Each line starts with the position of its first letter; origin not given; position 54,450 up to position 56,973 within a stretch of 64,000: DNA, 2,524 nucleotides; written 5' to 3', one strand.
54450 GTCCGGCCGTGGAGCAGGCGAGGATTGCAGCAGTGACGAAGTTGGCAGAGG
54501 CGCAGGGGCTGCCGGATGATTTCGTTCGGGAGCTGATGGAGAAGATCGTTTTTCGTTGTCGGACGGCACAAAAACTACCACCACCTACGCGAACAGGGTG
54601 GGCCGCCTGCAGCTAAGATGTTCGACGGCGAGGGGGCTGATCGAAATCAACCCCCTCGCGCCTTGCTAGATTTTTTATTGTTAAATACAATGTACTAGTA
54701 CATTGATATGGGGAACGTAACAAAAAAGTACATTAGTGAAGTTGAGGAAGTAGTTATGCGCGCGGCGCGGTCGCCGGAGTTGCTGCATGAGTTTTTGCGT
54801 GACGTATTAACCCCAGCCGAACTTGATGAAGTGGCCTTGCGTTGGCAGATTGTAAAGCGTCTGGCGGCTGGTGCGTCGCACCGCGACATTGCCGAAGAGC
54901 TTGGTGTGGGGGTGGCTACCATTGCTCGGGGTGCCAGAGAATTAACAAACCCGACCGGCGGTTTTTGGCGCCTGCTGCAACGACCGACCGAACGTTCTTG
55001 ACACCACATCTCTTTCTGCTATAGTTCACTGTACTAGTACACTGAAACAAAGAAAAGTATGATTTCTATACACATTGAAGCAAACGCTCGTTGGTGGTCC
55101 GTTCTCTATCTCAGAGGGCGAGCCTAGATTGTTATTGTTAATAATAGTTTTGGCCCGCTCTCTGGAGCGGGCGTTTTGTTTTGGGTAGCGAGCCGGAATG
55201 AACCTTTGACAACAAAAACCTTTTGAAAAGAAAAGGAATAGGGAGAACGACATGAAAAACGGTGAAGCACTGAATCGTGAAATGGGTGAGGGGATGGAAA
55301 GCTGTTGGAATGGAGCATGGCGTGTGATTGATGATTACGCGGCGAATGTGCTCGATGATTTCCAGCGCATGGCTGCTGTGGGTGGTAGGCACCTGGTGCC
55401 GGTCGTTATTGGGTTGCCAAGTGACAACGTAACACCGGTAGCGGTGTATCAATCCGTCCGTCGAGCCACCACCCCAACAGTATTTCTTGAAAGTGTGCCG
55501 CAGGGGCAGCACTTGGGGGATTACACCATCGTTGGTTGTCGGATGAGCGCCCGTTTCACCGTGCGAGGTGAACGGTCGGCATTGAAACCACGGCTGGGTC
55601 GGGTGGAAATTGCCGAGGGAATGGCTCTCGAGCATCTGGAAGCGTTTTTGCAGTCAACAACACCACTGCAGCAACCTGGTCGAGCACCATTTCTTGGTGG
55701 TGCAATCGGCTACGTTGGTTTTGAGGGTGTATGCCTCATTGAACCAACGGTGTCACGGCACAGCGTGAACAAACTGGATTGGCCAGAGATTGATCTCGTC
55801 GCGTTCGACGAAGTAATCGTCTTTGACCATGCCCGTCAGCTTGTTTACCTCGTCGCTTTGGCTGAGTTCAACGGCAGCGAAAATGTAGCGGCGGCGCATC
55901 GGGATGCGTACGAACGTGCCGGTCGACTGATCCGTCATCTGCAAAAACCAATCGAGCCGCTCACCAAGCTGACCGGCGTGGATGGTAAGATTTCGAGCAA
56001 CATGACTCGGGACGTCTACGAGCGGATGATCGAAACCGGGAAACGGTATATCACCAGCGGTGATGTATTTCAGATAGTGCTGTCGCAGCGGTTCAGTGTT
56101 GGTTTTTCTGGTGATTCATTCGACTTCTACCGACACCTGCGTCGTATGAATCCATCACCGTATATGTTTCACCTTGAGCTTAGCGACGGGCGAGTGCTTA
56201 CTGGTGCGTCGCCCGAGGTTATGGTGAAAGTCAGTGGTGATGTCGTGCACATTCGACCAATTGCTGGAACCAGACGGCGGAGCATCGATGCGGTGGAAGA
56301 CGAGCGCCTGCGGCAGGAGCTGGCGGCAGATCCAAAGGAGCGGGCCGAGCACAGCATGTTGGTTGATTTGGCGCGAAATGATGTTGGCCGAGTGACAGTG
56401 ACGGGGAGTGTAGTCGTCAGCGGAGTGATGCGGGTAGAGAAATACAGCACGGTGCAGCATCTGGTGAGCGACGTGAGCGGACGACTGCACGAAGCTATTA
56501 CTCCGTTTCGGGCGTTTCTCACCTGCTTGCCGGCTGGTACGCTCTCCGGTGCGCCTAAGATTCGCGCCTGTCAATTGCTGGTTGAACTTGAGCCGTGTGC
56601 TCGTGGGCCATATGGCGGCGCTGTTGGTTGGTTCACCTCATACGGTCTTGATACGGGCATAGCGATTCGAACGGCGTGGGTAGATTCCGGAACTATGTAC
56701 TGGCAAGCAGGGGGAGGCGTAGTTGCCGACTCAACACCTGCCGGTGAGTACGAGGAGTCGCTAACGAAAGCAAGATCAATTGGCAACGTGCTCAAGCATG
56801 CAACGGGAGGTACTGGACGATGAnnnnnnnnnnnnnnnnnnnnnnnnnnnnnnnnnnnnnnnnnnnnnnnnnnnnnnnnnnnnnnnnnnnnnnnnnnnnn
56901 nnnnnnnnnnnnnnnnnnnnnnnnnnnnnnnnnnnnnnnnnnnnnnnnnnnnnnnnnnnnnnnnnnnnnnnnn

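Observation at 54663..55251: Trp regulatory module: TrpR-family repressor, palindromic operators, and an unannotated WW leader peptide with attenuator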

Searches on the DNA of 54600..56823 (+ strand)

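Call 68: search_rna_families(source=window, start=54600, end=55300, threshold=evalue, max_evalue=10)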
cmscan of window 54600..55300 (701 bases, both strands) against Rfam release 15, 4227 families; matches with E-value up to 10: 15.
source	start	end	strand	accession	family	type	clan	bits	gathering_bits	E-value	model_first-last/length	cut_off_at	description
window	55098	55181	+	RF02837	anti-hemB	Gene; sRNA;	-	26.3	49.5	0.00063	1-81/81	no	Burkholderia RNA 7 (anti-hemB)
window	55097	55172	+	RF03556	mir-559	Gene; miRNA;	-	26.2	95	0.011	1-91/91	no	mir-559 microRNA precursor family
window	55202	55259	+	RF02098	DGCR5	Gene; lncRNA;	-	25.8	50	0.02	1-49/49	no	DiGeorge syndrome critical region gene 5 conserved region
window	55086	55180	+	RF00513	Trp_leader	Cis-reg; leader;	-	25.7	41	0.0069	1-100/100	no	Tryptophan operon leader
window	54625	54781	-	RF00216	IRES_c-myc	Cis-reg; IRES;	-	20.3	40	0.0018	1-302/302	no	c-myc internal ribosome entry site (IRES)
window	55042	55180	+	RF00444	PrrF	Gene; sRNA;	-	19.3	90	1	1-150/150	no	PrrF RNA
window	55104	55170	+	RF00781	mir-505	Gene; miRNA;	-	18.7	60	0.46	1-83/83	no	mir-505 microRNA precursor family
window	54627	54661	-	RF03261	mir-1759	Gene; miRNA;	-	17.7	58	2.2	19-53/75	no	mir-1759 microRNA precursor family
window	55109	55167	+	RF03594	mir-3817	Gene; miRNA;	-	17.2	90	2.2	1-89/89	no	mir-3817 microRNA precursor family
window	55154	55225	+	RF02869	ncS025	Gene; sRNA;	-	17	46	2.1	1-85/85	no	Burkholderia sRNA 25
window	55125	55185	+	RF04319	BTncRNA_FopS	Gene; sRNA;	-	16.3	56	8.9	17-71/71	no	Bacteroidetes FopS (family of paralogous sRNAs)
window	55153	55172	+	RF01322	CRISPR-DR9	Gene; CRISPR;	-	15.1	45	3.2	6-25/37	no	CRISPR RNA direct repeat element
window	54628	54659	-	RF03695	MIR6151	Gene; miRNA;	-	15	71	3.2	16-54/71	no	MIR6151 microRNA precursor family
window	55154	55285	+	RF02012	group-II-D1D4-7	Intron;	CL00102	14.6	34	1.5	1-151/151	no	Group II catalytic intron D1-D4-7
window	55107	55180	+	RF02278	Betaproteobacteria_toxic_sRNA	Gene; sRNA;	-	13.5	50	7.3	1-64/64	no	Betaproteobacteria toxic small RNA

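Call 70: search_rna_families(source=window, start=55020, end=55260, threshold=evalue, max_evalue=0.1, show_alignments=4)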
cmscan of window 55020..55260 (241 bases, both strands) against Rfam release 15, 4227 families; matches with E-value up to 0.1: 4.
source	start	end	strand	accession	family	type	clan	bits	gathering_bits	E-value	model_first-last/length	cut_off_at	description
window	55098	55181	+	RF02837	anti-hemB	Gene; sRNA;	-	26.3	49.5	0.00021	1-81/81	no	Burkholderia RNA 7 (anti-hemB)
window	55097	55172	+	RF03556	mir-559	Gene; miRNA;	-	26.2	95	0.0039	1-91/91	no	mir-559 microRNA precursor family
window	55202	55259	+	RF02098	DGCR5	Gene; lncRNA;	-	25.8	50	0.0067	1-49/49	no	DiGeorge syndrome critical region gene 5 conserved region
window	55086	55180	+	RF00513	Trp_leader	Cis-reg; leader;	-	25.7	41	0.0024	1-100/100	no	Tryptophan operon leader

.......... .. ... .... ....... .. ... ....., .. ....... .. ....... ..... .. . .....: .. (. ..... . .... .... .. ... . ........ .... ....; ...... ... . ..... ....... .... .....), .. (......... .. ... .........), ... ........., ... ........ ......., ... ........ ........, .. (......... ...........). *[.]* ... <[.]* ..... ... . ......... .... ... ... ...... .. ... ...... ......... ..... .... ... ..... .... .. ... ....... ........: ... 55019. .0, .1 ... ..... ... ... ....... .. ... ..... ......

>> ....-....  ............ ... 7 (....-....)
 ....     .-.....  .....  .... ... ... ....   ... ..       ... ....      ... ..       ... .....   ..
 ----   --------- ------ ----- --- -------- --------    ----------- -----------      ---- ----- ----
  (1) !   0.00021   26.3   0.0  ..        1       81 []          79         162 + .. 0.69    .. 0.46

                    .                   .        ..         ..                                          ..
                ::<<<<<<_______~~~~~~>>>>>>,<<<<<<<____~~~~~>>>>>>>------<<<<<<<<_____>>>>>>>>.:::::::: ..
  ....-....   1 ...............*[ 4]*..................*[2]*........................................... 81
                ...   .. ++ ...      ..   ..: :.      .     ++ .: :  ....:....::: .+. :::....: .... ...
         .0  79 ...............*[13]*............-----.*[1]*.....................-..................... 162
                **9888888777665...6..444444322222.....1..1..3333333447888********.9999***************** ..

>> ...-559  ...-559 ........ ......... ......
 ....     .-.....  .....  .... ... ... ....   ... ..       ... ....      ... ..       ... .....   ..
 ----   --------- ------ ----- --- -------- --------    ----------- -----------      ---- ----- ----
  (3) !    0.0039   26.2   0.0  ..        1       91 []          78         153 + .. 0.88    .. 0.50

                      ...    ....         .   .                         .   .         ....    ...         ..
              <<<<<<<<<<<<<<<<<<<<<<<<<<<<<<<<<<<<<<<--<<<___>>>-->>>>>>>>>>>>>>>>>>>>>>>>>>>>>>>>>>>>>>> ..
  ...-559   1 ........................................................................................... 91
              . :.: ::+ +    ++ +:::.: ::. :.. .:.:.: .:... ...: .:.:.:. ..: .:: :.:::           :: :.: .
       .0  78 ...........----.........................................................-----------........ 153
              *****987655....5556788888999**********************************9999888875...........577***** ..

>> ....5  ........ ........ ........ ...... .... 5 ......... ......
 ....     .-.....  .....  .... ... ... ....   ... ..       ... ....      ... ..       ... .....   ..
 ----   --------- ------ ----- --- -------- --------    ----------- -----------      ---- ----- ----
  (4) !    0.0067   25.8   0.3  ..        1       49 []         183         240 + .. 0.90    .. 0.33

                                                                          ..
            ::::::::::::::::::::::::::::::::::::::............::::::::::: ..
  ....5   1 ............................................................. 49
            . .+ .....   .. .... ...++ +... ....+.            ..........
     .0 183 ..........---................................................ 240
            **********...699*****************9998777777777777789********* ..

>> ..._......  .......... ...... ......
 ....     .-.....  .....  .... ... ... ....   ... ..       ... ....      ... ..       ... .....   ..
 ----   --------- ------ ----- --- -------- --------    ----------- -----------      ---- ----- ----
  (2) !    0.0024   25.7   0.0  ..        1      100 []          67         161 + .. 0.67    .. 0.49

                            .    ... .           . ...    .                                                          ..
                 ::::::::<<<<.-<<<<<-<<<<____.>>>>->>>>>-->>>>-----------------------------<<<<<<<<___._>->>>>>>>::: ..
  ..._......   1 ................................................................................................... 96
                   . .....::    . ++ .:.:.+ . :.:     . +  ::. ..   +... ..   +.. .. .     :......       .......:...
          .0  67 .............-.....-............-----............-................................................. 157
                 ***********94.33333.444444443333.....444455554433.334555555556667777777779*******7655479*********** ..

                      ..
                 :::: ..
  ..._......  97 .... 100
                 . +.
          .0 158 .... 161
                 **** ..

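Call 71: search_rna_families(sources=[L008, L093, L094, L098, L113, L090], threshold=evalue, max_evalue=5)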
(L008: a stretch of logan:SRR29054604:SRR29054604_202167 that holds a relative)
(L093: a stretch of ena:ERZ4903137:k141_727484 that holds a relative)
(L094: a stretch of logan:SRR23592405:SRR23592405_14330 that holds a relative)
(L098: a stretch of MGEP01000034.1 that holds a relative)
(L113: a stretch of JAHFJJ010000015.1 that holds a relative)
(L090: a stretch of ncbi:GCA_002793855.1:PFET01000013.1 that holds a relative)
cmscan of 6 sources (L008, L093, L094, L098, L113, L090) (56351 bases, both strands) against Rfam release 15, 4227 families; matches with E-value up to 5: 6.
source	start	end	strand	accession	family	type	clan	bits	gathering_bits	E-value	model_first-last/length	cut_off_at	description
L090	10411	10481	-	RF00005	tRNA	Gene; tRNA;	CL00001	68.8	29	6e-13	1-71/71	no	tRNA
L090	10410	10481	+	RF04354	Plastid-ycf2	Cis-reg;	-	30.8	65.7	0.019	1-75/75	no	Plastid-ycf2 5UTR RNA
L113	8753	8818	+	RF01844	SmY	Gene; snRNA; splicing;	-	22.6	39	1.1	1-80/80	no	SmY spliceosomal RNA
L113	898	986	-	RF01514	Afu_513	Gene; snRNA; snoRNA; CD-box;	-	20.4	48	3.7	1-103/103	no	A. fumigatus snoRNA Afu_513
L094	5893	5971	+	RF02837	anti-hemB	Gene; sRNA;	-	20.3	49.5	2.5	1-81/81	no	Burkholderia RNA 7 (anti-hemB)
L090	7917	7954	+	RF02837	anti-hemB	Gene; sRNA;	-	19.3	49.5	4.7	1-81/81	no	Burkholderia RNA 7 (anti-hemB)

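Call 93: search_rna_families(sources=[L140, L142], threshold=gathering)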
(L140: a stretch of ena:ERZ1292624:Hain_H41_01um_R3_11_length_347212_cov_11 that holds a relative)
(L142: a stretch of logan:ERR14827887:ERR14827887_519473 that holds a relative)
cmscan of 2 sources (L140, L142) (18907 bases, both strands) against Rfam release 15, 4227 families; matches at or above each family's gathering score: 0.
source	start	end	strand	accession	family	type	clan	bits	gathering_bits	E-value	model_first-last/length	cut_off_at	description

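Call 94: search_rna_families(source=L140, start=3580, end=4010, threshold=evalue, max_evalue=1, show_alignments=1)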
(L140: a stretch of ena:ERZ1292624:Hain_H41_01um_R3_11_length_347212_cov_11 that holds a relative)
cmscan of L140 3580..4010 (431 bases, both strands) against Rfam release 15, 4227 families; matches with E-value up to 1: 25.
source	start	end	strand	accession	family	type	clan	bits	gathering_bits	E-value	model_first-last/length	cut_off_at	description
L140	3708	3897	+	RF00230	T-box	Cis-reg; leader;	-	38.1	93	4.5e-07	1-219/219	no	T-box leader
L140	3580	3631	+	RF01772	rnk_pseudo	Cis-reg; leader;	-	30.8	55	0.002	55-108/108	5'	Pseudomonas rnk leader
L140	3598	3665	-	RF01393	isrJ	Gene; sRNA;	-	29.9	37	0.0011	1-75/75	no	isrJ Hfq binding RNA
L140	3594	3690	-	RF00512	Leu_leader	Cis-reg; leader;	-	28.2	50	0.0007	1-148/148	no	Leucine operon leader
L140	3592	3643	+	RF01770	rimP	Cis-reg; leader;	-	26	47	0.037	27-102/102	no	Gammaprotebacteria rimP leader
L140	3593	3645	-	RF00506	Thr_leader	Cis-reg; leader;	-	25.8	55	0.0087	1-118/118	no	Threonine operon leader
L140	3882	3931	+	RF03989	mir-7950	Gene; miRNA;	-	24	82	0.014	1-59/59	no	mir-7950 microRNA precursor family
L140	3580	3627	+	RF00506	Thr_leader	Cis-reg; leader;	-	22.8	55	0.044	65-118/118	5'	Threonine operon leader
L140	3594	3695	-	RF01859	Phe_leader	Cis-reg; leader;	-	22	55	0.24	1-125/125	no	Phenylalanine leader peptide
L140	3846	3950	+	RF03530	bglG-cis-reg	Cis-reg;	-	21.9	80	0.12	1-137/137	no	cis-regulatory element of the bglG/LicT operon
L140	3598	3689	-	RF00195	RsmY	Gene; sRNA;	CL00106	21.7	57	0.0027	1-121/121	no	RsmY RNA family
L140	3580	3655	-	RF01770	rimP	Cis-reg; leader;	-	21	47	0.44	1-76/102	3'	Gammaprotebacteria rimP leader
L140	3594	3681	-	RF00513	Trp_leader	Cis-reg; leader;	-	20.5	41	0.096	1-100/100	no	Tryptophan operon leader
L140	3598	3622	+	RF00195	RsmY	Gene; sRNA;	CL00106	20.4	57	0.0064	98-121/121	no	RsmY RNA family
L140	3597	3623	-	RF01772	rnk_pseudo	Cis-reg; leader;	-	19.7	55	0.55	73-100/108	no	Pseudomonas rnk leader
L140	3594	3680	-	RF02891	AgrB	Gene; antisense;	-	19.5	40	0.73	1-84/84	no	ArsR-gov region gene B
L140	3590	3655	-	RF02063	STnc350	Gene; sRNA;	-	19.2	60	0.43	1-68/68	no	Salmonella enterica sRNA STnc350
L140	3580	3640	+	RF02621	BSnc120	Gene; sRNA;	-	18.7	114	0.15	23-88/88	5'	Brucella sRNA 120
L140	3879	3935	+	RF04160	MIR868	Gene; miRNA;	-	18.1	200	0.42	1-194/194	no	MIR868 microRNA precursor family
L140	3586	3697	-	RF01719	Pseudomon-1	Gene; sRNA;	-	18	50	0.37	1-116/116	no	Pseudomon-1/ErsA RNA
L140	3580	3626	+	RF00512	Leu_leader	Cis-reg; leader;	-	17.9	50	0.32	102-148/148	5'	Leucine operon leader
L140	3826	3883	+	RF01129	sR44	Gene; snRNA; snoRNA; CD-box;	-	15.9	45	0.15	1-55/55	no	Small nucleolar RNA sR44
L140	3861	3937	-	RF01880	Xist_exon1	Gene; lncRNA;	-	15.6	50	0.064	1-85/85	no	X-chromosome inactivation gene exon 1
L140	3580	3628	+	RF02837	anti-hemB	Gene; sRNA;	-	15.2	49.5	0.51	34-81/81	5'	Burkholderia RNA 7 (anti-hemB)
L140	3580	3623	+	RF01394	isrK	Gene; sRNA;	-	15.1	50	0.67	37-77/77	5'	isrK Hfq binding RNA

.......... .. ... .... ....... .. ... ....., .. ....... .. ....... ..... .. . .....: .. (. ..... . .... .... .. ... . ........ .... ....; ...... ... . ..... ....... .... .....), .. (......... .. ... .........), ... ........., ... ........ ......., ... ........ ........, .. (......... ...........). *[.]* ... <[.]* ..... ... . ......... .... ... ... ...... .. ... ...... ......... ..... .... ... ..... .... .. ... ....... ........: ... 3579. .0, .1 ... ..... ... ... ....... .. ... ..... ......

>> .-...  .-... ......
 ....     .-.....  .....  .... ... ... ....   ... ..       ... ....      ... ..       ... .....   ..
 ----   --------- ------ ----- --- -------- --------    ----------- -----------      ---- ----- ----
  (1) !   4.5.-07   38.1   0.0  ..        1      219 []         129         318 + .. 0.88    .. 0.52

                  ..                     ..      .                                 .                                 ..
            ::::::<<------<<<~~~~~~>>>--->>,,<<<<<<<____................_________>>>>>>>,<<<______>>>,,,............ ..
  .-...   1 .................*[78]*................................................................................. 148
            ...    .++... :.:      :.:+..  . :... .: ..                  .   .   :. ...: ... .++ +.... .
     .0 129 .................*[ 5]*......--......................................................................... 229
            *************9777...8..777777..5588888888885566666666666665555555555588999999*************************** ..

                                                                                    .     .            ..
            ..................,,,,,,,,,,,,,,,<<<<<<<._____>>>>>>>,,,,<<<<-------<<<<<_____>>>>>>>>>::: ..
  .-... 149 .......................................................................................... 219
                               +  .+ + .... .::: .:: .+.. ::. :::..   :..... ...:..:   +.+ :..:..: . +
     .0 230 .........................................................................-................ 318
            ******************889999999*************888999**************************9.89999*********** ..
